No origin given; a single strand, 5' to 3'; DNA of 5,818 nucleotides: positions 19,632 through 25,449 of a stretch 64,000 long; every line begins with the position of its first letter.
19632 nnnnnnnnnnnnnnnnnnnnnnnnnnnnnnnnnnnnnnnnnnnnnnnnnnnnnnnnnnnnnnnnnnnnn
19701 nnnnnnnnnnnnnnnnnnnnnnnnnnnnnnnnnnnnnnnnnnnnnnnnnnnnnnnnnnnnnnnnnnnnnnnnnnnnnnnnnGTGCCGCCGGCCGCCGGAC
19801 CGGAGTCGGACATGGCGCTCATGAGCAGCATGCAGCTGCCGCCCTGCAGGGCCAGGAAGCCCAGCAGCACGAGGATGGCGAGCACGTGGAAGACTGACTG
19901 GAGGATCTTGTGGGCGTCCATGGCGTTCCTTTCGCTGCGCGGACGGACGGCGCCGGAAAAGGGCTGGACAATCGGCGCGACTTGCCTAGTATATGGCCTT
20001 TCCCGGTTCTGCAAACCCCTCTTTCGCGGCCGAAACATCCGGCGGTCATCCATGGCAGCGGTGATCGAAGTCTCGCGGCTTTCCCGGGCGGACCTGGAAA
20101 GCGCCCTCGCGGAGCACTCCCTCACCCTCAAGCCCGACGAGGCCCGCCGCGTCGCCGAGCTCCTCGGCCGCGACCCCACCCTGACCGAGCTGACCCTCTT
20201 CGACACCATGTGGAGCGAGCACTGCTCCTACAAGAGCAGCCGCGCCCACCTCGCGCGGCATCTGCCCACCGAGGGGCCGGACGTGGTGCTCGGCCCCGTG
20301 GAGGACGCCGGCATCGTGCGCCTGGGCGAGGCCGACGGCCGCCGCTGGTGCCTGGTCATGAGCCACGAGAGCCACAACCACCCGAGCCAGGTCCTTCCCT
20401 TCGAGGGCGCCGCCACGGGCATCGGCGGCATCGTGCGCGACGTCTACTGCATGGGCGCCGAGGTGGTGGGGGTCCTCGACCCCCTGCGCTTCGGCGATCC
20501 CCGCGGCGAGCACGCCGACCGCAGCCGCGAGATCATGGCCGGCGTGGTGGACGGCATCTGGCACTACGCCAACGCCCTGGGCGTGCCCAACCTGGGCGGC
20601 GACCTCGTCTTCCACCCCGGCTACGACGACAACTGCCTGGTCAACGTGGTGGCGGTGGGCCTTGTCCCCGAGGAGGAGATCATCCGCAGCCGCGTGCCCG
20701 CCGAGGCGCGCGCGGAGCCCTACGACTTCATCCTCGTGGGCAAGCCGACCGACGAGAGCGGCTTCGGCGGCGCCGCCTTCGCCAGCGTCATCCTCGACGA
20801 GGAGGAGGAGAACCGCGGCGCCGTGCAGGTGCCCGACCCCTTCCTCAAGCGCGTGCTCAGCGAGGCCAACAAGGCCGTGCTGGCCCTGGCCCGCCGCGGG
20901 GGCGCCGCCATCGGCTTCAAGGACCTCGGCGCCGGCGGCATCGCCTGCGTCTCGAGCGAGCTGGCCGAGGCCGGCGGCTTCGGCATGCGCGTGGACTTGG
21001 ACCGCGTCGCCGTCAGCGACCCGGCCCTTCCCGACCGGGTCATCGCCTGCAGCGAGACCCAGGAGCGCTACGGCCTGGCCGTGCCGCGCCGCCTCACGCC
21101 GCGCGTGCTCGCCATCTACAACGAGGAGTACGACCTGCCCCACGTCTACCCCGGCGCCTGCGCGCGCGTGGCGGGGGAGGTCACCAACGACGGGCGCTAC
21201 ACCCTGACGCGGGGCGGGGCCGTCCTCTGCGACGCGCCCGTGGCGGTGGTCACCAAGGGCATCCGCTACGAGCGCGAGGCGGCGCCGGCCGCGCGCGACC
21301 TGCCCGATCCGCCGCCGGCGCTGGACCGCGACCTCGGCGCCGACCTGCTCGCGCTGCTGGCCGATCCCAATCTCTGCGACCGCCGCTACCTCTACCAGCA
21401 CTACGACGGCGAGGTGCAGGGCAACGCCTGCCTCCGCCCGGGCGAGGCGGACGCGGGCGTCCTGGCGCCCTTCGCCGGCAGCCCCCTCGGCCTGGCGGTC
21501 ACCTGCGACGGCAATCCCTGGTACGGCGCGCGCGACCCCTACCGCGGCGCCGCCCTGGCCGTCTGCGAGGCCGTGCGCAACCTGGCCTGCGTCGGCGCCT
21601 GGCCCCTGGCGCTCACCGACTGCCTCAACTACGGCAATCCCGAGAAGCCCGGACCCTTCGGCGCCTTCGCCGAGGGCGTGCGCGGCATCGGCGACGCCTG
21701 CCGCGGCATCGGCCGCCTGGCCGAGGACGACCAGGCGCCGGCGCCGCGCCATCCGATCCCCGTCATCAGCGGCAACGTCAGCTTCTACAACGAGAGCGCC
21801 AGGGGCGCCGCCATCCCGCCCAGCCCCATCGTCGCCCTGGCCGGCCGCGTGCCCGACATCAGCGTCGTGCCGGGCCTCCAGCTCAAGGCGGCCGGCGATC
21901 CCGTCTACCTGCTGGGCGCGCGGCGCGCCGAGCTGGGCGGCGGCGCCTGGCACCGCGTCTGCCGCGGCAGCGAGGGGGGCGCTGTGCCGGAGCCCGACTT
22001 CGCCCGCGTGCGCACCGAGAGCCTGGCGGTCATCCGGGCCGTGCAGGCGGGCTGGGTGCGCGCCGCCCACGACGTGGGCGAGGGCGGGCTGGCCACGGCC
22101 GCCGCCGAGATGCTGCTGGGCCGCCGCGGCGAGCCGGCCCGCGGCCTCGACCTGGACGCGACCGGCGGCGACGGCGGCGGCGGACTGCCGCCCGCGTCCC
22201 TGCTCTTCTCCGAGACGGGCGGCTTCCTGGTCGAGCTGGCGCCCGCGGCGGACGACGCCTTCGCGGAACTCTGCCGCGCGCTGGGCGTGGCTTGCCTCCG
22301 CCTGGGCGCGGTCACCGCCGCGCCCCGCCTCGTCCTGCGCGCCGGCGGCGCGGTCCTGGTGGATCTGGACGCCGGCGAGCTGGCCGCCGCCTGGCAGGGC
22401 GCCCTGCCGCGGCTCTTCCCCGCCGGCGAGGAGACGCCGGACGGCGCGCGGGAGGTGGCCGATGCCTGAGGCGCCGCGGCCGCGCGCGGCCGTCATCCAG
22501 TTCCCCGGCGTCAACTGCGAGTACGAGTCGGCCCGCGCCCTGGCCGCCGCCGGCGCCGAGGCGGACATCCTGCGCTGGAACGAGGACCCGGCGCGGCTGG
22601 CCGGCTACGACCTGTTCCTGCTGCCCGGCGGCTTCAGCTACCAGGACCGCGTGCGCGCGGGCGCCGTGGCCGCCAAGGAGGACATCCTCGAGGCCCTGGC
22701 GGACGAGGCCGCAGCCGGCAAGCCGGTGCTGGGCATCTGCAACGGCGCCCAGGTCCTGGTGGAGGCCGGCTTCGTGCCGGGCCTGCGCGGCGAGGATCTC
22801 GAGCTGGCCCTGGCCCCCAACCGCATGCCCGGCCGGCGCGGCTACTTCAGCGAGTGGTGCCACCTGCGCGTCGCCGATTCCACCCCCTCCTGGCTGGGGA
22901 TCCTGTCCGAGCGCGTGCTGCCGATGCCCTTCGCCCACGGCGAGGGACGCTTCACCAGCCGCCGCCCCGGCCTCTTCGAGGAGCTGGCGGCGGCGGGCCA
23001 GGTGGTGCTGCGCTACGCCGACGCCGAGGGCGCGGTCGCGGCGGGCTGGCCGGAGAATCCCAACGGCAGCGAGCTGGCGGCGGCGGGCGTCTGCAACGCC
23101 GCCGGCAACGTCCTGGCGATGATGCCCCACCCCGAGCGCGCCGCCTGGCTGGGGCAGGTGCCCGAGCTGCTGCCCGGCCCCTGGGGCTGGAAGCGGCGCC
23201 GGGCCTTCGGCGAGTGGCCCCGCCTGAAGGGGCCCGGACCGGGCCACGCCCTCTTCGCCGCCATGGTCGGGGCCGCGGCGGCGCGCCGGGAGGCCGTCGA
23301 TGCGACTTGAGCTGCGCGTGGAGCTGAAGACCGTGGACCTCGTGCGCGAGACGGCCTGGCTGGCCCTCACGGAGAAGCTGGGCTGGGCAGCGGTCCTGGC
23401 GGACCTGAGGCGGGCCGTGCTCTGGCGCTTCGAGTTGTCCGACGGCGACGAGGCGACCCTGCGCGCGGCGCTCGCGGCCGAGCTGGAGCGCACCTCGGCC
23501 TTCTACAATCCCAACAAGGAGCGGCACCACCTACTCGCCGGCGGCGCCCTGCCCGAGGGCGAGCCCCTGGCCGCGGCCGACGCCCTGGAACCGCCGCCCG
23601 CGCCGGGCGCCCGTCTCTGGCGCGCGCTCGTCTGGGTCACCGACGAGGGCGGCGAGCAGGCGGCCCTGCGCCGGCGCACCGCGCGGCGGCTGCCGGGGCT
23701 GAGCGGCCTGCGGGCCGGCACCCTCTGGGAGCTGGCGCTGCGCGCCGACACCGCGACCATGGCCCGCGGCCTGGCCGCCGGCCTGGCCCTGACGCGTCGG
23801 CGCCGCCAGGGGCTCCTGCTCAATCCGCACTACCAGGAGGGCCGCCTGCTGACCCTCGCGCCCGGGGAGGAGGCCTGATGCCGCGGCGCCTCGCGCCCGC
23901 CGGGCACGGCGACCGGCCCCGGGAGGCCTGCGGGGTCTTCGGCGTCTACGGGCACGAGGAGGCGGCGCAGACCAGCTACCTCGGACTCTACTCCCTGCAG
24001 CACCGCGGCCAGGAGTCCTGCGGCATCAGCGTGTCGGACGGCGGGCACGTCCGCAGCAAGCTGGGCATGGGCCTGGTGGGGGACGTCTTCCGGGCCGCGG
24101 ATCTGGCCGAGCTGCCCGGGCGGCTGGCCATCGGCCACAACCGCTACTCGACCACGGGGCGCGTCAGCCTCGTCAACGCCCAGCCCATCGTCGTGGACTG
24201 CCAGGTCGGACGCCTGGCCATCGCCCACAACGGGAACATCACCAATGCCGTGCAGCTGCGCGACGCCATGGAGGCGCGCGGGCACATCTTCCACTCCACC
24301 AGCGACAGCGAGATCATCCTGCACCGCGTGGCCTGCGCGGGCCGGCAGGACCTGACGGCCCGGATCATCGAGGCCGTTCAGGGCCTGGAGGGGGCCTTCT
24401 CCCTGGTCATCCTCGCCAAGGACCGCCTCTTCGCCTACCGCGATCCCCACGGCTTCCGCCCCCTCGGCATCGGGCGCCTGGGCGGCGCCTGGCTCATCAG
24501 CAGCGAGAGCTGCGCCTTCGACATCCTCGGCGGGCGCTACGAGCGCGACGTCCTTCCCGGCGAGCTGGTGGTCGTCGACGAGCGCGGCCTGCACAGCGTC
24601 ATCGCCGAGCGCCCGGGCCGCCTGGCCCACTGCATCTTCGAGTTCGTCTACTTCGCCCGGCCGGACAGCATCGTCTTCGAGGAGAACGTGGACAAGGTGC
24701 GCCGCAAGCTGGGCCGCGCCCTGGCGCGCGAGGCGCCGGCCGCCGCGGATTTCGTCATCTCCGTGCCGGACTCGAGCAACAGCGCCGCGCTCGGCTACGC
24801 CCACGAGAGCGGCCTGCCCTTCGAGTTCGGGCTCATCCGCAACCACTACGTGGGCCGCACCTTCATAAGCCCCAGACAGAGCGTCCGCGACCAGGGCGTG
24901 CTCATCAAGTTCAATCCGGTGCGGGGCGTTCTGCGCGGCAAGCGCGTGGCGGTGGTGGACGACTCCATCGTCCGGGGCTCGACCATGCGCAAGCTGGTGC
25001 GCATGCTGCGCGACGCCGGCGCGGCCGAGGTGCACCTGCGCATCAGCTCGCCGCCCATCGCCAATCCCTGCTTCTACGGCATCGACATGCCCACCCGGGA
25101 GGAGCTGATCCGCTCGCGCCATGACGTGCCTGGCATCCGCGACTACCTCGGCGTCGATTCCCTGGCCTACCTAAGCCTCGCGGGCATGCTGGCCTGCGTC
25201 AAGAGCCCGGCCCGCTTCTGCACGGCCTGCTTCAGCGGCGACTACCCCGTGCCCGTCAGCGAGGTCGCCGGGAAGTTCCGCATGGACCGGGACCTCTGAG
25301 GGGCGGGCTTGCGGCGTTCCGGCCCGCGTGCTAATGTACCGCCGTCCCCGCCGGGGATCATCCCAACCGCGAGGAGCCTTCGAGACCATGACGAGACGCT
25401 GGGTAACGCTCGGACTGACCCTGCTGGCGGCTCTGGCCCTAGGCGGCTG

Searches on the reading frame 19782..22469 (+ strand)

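Call 65: search_protein_families(library=pfam, proteins=[window:19782-22469:+], max_evalue=0.00001)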
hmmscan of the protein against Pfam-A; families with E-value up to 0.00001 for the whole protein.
window:19782-22469:+ (895 aa): 3 families
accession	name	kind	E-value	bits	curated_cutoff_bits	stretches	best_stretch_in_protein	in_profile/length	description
PF00586.29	AIRS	-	7.2e-41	139.6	24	2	174-295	2-112/112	AIR synthase related protein, N-terminal domain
PF02769.27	AIRS_C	-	2.8e-37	128.7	23.1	2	318-476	8-154/156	AIR synthase related protein, C-terminal domain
PF18072.6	FGAR-AT_linker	-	5.3e-14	52.9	26.6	1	105-151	1-50/50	Formylglycinamide ribonucleotide amidotransferase linker domain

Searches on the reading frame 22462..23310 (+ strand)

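Call 66: search_protein_families(library=ncbifam, proteins=[window:22462-23310:+], max_evalue=0.00001)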
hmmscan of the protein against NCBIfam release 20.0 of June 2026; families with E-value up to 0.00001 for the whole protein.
window:22462-23310:+ (282 aa): 7 families
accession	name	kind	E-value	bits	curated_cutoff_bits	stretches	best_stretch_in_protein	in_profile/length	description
TIGR01737.1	FGAM_synth_I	equivalog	1.1e-61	208.1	177.8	1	9-228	3-207/228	phosphoribosylformylglycinamidine synthase I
NF002957.0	PRK03619.1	equivalog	4.5e-56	189.7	212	1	8-228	2-200/222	phosphoribosylformylglycinamidine synthase subunit PurQ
NF002252.0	PRK01175.1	equivalog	1.7e-44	151.8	298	1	7-234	4-235/261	phosphoribosylformylglycinamidine synthase subunit PurQ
TIGR01735.1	FGAM_synt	equivalog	2.4e-32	111.4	1123.05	1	5-234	1051-1284/1307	phosphoribosylformylglycinamidine synthase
NF003672.0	PRK05297.1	equivalog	6.1e-31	106.8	783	1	5-229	1035-1261/1290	phosphoribosylformylglycinamidine synthase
TIGR01857.1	FGAM-synthase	equivalog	1.9e-25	88.7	1057.05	1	6-227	977-1215/1239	phosphoribosylformylglycinamidine synthase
TIGR01382.1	PfpI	subfamily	4.4e-06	26.4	139.05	1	47-108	61-116/169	DJ-1/PfpI/YhbO family deglycase/protease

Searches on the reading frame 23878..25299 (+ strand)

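Call 65: search_protein_families(library=pfam, proteins=[window:23878-25299:+], max_evalue=0.00001)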
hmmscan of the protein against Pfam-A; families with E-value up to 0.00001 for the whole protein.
window:23878-25299:+ (473 aa): 3 families
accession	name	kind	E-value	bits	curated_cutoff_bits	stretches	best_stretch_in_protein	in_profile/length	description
PF13537.11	GATase_7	-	8.7e-20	71.4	25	1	99-214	11-121/123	Glutamine amidotransferase domain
PF13522.11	GATase_6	-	3.1e-19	69.7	27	1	81-210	10-130/130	Glutamine amidotransferase domain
PF00156.33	Pribosyltran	-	7.4e-06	25.8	26.3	0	286-387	26-120/158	Phosphoribosyl transferase domain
